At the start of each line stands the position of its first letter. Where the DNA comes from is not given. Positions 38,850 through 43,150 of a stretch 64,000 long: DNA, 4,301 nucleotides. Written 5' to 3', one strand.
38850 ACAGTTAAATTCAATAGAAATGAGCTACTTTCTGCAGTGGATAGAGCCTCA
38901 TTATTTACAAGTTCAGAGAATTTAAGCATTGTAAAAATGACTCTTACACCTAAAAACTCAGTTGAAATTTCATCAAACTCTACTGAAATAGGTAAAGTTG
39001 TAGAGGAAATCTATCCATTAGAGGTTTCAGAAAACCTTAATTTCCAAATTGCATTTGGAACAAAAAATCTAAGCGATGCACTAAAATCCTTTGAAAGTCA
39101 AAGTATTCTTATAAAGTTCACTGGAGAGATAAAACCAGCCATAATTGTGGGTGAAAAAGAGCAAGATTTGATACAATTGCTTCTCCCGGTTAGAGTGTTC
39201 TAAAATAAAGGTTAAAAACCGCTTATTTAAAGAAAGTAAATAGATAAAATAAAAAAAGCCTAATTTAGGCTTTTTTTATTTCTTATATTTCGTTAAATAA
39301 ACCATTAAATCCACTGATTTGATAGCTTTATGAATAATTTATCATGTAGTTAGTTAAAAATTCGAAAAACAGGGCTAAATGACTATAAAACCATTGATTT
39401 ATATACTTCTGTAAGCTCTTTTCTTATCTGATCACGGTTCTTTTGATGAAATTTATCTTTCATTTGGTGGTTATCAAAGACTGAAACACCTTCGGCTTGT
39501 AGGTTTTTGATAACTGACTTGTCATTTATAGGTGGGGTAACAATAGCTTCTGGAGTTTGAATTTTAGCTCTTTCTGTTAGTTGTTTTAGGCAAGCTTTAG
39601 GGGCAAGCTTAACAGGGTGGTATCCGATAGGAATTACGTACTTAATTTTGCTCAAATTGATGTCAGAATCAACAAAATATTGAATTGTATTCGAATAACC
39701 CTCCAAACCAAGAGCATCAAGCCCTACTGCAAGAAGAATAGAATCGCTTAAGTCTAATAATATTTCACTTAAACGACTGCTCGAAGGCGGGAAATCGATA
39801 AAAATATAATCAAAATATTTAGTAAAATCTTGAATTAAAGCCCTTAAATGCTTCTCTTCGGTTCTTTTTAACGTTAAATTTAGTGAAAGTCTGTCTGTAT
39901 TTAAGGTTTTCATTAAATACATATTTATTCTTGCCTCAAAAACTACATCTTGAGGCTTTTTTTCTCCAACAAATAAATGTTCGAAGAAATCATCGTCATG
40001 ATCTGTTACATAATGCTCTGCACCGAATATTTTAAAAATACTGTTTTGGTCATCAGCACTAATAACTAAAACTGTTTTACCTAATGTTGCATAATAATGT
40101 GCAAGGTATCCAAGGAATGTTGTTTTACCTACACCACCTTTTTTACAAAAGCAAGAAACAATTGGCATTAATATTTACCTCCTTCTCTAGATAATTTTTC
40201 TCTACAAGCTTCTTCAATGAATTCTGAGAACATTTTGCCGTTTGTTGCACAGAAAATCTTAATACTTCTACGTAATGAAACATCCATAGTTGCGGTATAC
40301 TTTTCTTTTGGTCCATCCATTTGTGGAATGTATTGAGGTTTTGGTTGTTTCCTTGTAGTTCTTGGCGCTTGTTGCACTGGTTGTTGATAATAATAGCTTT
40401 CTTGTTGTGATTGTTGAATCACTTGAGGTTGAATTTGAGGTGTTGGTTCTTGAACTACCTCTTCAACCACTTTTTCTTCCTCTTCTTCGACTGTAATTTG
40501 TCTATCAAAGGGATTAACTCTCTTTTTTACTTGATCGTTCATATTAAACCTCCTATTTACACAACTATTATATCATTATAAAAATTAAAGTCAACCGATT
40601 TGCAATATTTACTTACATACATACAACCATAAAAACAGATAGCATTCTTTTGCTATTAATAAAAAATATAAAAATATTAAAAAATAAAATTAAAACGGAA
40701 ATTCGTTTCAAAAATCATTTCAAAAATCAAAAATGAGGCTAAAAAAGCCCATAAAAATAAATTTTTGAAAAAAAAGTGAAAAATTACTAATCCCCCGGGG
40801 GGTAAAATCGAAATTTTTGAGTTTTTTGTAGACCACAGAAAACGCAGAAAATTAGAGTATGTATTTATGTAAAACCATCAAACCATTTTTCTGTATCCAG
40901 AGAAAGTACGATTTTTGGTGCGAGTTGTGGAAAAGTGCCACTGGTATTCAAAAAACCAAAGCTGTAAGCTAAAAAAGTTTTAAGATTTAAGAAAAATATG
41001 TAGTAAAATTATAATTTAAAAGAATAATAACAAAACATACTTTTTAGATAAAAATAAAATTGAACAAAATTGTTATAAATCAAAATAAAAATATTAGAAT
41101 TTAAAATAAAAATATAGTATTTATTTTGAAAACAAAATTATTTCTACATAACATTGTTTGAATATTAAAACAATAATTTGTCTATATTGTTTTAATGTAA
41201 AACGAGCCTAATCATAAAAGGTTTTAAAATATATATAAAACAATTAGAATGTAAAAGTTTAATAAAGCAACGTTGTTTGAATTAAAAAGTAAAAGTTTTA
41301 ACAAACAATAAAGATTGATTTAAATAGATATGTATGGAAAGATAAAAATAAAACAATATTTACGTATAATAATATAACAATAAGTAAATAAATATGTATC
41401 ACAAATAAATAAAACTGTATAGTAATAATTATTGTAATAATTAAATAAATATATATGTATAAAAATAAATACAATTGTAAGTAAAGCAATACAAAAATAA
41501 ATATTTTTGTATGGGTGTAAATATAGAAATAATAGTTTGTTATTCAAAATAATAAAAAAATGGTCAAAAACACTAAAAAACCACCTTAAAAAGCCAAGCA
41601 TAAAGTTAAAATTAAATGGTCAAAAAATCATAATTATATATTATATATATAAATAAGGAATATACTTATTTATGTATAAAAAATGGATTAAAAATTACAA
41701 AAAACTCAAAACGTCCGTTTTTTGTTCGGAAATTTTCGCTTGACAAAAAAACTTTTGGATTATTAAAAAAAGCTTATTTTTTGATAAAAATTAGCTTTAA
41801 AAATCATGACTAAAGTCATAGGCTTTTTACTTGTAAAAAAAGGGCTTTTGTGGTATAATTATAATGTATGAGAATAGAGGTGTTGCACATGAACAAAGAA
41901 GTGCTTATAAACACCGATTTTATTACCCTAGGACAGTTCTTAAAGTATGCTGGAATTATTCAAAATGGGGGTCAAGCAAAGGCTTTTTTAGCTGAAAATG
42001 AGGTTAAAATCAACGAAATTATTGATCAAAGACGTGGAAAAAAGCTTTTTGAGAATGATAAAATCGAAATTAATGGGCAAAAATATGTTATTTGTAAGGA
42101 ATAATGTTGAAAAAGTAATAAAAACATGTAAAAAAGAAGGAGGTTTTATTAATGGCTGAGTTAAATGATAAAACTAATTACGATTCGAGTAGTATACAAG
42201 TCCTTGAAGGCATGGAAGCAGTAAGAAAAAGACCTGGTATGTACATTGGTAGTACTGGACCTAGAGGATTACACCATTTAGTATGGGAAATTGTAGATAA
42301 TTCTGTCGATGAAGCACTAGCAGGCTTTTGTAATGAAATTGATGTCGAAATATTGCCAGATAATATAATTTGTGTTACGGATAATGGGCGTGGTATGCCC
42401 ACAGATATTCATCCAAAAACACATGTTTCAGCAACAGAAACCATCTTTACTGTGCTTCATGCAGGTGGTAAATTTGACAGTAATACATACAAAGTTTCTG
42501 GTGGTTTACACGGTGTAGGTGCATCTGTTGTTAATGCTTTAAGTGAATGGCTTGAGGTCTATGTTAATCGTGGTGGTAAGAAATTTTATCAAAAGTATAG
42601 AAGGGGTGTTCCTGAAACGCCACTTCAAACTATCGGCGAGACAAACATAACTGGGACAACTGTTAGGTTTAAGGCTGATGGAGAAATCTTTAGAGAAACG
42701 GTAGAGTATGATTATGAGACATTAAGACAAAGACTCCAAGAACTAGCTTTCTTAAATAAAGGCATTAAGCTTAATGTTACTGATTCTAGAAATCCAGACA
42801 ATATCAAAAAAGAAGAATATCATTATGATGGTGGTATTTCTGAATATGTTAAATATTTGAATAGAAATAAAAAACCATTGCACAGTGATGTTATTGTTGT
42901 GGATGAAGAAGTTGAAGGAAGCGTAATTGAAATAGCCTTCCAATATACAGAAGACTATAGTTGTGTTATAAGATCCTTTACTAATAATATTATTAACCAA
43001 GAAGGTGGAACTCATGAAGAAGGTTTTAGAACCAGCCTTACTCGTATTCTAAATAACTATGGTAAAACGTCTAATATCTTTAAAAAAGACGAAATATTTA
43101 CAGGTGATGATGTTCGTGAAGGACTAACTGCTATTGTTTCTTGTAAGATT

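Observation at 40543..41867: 1.3 kb gene-free, extreme-AT tract directly upstream of the par-like operon and beside oriC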

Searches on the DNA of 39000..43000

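Call 4: search_rna_families(source=window, start=39000, end=43000, threshold=evalue, max_evalue=1, show_alignments=3)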
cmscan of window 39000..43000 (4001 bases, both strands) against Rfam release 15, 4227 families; matches with E-value up to 1: 3.
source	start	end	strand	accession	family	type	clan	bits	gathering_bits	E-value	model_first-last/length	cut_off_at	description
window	39248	39299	-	RF02054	STnc420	Gene; sRNA;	-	24.7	70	0.12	1-58/58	no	Salmonella enterica sRNA STnc420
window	39245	39282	+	RF04157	MIR9486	Gene; miRNA;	-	22.8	100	0.27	1-119/119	no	MIR9486 microRNA precursor family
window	39232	39282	+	RF02082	STnc540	Gene; sRNA;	-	20.7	38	0.25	96-146/202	no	Enterobacterial sRNA STnc540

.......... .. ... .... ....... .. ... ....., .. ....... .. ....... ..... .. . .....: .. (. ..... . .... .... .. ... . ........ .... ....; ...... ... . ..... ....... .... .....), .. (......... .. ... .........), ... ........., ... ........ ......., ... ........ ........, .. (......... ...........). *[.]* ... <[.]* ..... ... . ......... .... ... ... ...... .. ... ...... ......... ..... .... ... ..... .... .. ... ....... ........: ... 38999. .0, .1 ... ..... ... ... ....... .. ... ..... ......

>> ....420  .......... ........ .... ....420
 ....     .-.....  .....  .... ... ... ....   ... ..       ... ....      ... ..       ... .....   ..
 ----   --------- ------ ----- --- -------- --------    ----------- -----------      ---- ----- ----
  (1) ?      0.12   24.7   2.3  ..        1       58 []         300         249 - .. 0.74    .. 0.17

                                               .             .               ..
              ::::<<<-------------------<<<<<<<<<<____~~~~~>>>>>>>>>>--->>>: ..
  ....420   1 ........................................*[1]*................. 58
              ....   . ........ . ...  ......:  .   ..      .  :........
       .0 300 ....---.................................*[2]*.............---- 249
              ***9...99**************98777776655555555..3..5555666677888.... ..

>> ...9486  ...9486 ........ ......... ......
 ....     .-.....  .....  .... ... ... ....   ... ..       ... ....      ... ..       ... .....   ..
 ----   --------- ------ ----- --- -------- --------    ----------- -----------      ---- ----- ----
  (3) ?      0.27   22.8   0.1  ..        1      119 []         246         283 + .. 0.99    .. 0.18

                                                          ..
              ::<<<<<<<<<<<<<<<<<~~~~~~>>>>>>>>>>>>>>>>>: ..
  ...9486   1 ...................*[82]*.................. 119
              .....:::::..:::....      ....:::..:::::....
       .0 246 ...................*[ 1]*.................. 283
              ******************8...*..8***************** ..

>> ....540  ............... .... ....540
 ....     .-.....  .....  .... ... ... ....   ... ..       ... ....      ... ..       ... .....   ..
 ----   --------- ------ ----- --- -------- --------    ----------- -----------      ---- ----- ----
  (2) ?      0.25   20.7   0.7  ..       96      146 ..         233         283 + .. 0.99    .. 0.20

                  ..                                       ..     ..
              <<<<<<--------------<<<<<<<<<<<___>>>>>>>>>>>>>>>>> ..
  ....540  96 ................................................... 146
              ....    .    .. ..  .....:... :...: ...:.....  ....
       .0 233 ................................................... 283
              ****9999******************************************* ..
